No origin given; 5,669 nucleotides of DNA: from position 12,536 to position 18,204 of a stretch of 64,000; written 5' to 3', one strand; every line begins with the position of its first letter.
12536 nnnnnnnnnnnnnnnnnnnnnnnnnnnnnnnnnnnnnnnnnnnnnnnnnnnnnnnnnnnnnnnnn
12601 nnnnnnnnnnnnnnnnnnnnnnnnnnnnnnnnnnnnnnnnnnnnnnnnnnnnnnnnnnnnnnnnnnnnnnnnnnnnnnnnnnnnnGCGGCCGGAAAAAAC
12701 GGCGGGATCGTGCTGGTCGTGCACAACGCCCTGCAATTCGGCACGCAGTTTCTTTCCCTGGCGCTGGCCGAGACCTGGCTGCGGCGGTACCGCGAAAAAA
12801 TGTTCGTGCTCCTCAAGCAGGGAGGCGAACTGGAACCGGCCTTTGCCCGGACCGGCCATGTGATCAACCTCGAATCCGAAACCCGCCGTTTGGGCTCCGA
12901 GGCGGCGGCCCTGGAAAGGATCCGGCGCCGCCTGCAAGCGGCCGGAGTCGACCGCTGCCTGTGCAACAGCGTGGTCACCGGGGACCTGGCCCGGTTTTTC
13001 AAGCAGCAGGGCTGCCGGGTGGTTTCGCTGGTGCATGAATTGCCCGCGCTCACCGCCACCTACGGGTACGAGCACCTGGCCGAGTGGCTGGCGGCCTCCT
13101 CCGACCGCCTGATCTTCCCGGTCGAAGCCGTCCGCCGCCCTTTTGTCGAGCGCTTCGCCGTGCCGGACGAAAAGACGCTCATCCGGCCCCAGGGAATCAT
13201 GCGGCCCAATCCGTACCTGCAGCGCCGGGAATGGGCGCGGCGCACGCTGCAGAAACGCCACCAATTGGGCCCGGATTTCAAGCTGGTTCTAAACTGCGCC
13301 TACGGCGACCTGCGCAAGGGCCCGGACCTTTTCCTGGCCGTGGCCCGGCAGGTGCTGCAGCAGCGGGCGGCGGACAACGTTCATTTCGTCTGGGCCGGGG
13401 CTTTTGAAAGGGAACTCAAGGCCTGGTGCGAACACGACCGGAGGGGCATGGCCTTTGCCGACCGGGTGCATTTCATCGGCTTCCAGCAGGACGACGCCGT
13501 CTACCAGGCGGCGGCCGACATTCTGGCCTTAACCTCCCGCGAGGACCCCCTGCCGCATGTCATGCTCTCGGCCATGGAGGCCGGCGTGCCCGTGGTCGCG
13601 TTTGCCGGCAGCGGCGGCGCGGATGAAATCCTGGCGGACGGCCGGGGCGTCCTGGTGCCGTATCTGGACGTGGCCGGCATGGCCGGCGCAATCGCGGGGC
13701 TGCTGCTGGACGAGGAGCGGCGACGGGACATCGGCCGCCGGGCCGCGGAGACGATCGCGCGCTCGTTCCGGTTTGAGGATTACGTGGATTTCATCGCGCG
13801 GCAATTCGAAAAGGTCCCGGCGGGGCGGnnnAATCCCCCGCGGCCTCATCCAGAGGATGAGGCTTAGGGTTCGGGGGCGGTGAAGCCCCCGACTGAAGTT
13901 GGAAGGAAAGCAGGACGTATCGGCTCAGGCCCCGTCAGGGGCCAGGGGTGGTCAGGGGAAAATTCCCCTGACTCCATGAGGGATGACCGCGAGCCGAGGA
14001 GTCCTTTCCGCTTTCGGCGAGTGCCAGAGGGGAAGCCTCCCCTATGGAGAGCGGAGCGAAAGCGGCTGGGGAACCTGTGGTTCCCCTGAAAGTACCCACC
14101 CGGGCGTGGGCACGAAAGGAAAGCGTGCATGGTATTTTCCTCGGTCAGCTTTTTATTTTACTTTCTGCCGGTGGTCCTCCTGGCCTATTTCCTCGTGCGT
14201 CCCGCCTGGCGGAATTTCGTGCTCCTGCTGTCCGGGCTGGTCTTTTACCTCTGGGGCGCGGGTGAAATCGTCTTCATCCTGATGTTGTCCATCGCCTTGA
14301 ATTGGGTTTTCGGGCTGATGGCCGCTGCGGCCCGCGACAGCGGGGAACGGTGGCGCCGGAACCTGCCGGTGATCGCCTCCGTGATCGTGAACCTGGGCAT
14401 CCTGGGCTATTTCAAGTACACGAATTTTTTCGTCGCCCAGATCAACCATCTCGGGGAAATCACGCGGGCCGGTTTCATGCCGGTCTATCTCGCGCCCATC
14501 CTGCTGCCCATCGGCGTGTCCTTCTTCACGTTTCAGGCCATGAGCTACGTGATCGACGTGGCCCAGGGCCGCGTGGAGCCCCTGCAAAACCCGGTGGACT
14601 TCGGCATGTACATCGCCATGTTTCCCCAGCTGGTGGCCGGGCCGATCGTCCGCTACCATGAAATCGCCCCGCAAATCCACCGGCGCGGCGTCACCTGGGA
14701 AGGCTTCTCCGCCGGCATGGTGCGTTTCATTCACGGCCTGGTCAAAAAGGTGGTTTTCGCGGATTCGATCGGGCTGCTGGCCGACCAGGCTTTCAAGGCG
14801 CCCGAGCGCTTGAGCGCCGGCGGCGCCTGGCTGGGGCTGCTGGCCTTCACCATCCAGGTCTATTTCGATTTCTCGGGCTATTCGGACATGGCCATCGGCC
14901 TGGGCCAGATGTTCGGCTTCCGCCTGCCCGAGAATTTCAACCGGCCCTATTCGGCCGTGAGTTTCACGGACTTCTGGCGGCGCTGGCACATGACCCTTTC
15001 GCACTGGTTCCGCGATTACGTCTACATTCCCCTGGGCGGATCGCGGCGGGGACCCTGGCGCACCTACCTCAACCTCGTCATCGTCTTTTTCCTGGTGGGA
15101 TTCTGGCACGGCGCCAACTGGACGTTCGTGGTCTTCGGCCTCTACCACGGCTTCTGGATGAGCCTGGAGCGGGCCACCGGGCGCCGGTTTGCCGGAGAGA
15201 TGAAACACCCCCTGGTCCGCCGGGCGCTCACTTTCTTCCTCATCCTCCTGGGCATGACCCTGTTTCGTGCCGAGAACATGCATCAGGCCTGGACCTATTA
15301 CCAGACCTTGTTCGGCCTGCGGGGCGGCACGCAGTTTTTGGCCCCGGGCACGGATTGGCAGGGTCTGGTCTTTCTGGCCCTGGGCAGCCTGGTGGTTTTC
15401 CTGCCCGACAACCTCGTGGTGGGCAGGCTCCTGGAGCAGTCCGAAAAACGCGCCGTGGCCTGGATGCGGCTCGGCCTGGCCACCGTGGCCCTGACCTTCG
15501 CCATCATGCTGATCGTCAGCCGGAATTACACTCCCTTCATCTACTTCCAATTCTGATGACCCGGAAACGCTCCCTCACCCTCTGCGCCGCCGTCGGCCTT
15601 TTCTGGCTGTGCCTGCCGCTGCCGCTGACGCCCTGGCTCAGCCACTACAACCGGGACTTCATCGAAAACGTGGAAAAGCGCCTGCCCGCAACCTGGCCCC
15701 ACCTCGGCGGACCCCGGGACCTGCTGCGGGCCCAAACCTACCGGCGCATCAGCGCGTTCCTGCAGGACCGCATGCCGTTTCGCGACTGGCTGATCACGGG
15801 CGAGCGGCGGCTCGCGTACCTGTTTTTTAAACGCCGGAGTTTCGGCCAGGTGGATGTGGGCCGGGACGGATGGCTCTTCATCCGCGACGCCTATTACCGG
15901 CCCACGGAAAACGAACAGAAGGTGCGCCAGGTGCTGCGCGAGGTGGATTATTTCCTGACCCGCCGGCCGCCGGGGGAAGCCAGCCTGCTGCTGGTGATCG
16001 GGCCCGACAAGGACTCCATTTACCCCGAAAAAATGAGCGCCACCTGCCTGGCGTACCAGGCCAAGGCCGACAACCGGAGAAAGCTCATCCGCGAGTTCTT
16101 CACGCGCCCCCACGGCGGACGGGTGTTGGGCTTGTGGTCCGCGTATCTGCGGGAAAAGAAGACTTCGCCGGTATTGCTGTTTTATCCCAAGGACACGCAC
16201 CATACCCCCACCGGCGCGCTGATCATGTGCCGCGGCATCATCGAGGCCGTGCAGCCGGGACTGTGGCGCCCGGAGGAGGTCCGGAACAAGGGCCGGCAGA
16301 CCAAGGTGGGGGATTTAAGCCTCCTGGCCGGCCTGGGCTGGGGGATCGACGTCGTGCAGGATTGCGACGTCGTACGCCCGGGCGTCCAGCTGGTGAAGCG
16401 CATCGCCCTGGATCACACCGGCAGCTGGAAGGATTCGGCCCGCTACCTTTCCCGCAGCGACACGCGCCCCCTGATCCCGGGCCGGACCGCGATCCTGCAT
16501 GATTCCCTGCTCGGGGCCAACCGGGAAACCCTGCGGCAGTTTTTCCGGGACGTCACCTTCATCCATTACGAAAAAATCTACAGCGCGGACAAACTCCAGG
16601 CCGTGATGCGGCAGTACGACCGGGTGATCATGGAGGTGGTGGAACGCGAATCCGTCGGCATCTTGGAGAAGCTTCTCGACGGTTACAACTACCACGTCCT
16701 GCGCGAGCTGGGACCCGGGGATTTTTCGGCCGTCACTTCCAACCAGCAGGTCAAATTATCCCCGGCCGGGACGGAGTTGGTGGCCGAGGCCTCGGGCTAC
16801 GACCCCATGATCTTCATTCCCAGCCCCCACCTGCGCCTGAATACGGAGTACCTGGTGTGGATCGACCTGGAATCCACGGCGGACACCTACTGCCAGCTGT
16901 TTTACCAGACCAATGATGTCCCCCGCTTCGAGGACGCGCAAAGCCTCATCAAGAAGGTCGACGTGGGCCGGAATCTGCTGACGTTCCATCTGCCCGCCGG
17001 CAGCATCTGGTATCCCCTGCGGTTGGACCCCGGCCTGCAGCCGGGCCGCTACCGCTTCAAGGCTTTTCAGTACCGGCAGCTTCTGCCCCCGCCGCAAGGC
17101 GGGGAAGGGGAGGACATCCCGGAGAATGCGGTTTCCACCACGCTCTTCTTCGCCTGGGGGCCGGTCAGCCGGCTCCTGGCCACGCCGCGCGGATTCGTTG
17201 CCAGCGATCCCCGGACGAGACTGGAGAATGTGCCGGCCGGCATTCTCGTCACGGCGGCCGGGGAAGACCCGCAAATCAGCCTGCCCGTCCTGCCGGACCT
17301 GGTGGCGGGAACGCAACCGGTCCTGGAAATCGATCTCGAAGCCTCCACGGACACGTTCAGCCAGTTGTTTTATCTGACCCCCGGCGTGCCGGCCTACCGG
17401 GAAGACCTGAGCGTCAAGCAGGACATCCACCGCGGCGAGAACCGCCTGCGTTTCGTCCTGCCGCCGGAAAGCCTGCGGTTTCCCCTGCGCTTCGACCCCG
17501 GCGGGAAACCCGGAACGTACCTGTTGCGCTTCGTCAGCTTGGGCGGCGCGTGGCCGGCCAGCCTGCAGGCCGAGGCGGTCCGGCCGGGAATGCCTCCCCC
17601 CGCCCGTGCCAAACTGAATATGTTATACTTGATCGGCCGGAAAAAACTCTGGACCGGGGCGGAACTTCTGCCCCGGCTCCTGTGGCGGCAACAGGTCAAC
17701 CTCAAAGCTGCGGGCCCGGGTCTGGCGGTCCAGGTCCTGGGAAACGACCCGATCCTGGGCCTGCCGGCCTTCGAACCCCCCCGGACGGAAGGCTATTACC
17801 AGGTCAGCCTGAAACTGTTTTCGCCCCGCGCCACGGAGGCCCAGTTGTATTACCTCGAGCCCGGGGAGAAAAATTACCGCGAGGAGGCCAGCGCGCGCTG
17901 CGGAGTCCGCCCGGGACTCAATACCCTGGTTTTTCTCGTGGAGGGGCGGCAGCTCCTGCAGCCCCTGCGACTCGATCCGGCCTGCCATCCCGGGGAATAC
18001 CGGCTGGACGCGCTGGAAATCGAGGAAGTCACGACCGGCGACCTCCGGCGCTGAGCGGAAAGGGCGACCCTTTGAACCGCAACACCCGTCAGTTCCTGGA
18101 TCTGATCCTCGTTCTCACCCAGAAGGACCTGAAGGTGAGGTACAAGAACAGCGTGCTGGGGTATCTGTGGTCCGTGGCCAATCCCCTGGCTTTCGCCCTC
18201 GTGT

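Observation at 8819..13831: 1671-aa fusion protein (MT-MT-coiled coil-repeats-WbsX-GT4) next to a Wzm/Wzt exporter: candidate fused chain terminator and polymerase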

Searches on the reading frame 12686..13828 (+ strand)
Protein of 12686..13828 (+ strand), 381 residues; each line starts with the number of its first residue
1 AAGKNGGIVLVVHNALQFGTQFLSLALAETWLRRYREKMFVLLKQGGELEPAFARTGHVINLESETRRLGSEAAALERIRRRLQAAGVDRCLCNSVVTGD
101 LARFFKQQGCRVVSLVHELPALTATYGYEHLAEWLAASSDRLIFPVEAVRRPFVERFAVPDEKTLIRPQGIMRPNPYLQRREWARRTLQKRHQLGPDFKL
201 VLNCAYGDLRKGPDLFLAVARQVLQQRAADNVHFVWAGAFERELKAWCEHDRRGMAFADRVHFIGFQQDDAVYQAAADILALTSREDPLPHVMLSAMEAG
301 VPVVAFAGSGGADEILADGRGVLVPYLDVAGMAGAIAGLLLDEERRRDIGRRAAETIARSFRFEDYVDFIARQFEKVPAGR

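Call 79: search_solved_structures(query=window:12686-13828:+, max_evalue=0.001, show_alignments=3)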
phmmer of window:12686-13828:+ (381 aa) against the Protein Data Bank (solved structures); distinct sequences matched with E-value up to 0.001: 18.
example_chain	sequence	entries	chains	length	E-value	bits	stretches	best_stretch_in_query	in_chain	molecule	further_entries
2jjm_A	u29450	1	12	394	1.2e-11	47.4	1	255-367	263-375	GLYCOSYL TRANSFERASE, GROUP 1 FAMILY PROTEIN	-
3mbo_A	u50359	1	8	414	1.3e-11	47.2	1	255-367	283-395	Glycosyltransferase, group 1 family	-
6kih_A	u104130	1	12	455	4.1e-10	42.3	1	196-365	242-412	Tll1590 protein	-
5d00_A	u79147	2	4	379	2.6e-06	29.8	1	129-366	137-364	N-acetyl-alpha-D-glucosaminyl L-malate synthase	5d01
4xso_B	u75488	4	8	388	6.6e-06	28.5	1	255-357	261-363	Alr3699 protein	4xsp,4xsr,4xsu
3oka_A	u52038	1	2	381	7.6e-06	28.3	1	209-354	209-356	GDP-mannose-dependent alpha-(1-6)-phosphatidylinositol monomannoside mannosyltransferase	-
3okc_A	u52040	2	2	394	7.8e-06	28.2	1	209-354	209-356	GDP-mannose-dependent alpha-(1-6)-phosphatidylinositol monomannoside mannosyltransferase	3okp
2iv7_A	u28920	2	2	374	8.4e-06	28.1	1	132-318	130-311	LIPOPOLYSACCHARIDE CORE BIOSYNTHESIS PROTEIN RFAG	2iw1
3c4q_A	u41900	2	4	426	7.8e-05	24.9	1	187-362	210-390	Predicted glycosyltransferases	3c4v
3c48_A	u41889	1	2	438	8.5e-05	24.8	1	187-362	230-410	Predicted glycosyltransferases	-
8dvw_A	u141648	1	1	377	9.3e-05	24.7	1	230-361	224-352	N, N'-diacetylbacillosaminyl-diphospho-undecaprenol alpha-1,3-N-acetylgalactosaminyltransf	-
8dqd_A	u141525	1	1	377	0.00011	24.5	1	231-361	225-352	N, N'-diacetylbacillosaminyl-diphospho-undecaprenol alpha-1,3-N-acetylgalactosaminyltransf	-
4n9w_A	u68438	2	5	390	0.00014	24.1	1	241-359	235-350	GDP-mannose-dependent alpha-(1-2)-phosphatidylinositol mannosyltransferase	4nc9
2gej_A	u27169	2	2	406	0.00015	24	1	241-359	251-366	PHOSPHATIDYLINOSITOL MANNOSYLTRANSFERASE (PimA)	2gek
6eji_A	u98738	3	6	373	0.00017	23.8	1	200-355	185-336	WlaC protein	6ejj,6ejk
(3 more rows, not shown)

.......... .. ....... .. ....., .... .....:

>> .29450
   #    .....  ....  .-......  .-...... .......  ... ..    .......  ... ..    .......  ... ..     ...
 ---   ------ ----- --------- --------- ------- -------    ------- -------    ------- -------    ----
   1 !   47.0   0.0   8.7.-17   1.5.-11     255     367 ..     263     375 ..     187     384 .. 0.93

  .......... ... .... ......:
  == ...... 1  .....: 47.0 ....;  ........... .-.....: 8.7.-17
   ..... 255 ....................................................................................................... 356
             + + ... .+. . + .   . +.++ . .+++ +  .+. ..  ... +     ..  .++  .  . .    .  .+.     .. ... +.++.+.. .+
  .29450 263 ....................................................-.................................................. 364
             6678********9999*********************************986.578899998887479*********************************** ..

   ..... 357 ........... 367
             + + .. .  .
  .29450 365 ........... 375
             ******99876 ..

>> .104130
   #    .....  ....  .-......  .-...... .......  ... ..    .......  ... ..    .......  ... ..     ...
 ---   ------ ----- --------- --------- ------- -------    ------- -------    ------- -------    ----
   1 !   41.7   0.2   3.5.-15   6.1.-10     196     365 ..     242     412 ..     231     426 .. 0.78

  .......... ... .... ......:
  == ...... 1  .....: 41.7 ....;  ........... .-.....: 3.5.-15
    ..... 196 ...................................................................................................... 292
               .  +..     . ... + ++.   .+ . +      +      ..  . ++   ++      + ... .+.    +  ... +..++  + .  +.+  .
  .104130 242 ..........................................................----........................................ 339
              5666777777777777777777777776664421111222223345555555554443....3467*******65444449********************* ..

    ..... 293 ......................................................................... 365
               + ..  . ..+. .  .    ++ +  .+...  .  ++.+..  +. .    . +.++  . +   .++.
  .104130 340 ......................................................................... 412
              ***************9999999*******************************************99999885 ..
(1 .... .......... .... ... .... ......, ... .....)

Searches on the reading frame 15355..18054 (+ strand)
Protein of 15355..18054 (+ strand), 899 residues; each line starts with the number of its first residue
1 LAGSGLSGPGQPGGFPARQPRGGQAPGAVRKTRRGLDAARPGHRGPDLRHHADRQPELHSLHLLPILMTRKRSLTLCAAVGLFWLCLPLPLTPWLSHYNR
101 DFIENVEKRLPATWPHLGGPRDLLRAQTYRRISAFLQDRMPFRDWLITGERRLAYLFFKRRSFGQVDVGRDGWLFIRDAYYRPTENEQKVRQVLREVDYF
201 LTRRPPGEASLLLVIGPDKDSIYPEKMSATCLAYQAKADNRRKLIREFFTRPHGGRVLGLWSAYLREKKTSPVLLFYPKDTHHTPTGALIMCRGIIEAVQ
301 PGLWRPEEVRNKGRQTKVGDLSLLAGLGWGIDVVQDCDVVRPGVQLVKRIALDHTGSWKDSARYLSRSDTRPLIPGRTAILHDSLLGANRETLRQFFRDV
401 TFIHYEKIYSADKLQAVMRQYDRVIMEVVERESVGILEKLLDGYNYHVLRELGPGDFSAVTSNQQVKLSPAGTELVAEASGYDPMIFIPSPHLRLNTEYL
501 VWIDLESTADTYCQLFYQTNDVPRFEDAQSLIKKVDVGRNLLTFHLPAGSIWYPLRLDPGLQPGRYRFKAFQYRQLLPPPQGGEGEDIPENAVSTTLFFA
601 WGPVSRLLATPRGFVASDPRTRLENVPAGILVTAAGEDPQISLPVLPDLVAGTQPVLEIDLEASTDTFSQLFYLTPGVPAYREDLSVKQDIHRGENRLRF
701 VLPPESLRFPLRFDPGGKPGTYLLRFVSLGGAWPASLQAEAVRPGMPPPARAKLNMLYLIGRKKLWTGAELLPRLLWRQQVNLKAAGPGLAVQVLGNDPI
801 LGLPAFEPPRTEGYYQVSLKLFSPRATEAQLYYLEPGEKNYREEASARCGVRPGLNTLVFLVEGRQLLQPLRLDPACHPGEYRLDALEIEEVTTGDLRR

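Call 6: search_protein_families(library=pfam, proteins=[window:15355-18054:+], max_evalue=0.01)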
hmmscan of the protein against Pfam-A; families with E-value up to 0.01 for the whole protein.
window:15355-18054:+ (899 aa): 1 family
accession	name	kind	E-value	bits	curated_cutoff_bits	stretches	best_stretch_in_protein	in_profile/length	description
PF16822.11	ALGX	-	5.3e-12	46.4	26.5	1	166-329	1-166/268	SGNH hydrolase-like domain, acetyltransferase AlgX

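Call 65: search_protein_families(library=pfam, proteins=[window:15556-18051:+], max_evalue=10)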
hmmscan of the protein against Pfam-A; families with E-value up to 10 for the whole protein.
window:15556-18051:+ (832 aa): 2 families
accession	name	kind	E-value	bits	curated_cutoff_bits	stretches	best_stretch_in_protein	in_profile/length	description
PF16822.11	ALGX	-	4.7e-12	46.6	26.5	1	99-262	1-166/268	SGNH hydrolase-like domain, acetyltransferase AlgX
PF24598.1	DOP1_C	-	0.17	11.3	27.3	1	302-343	397-431/431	DOP1 C-terminal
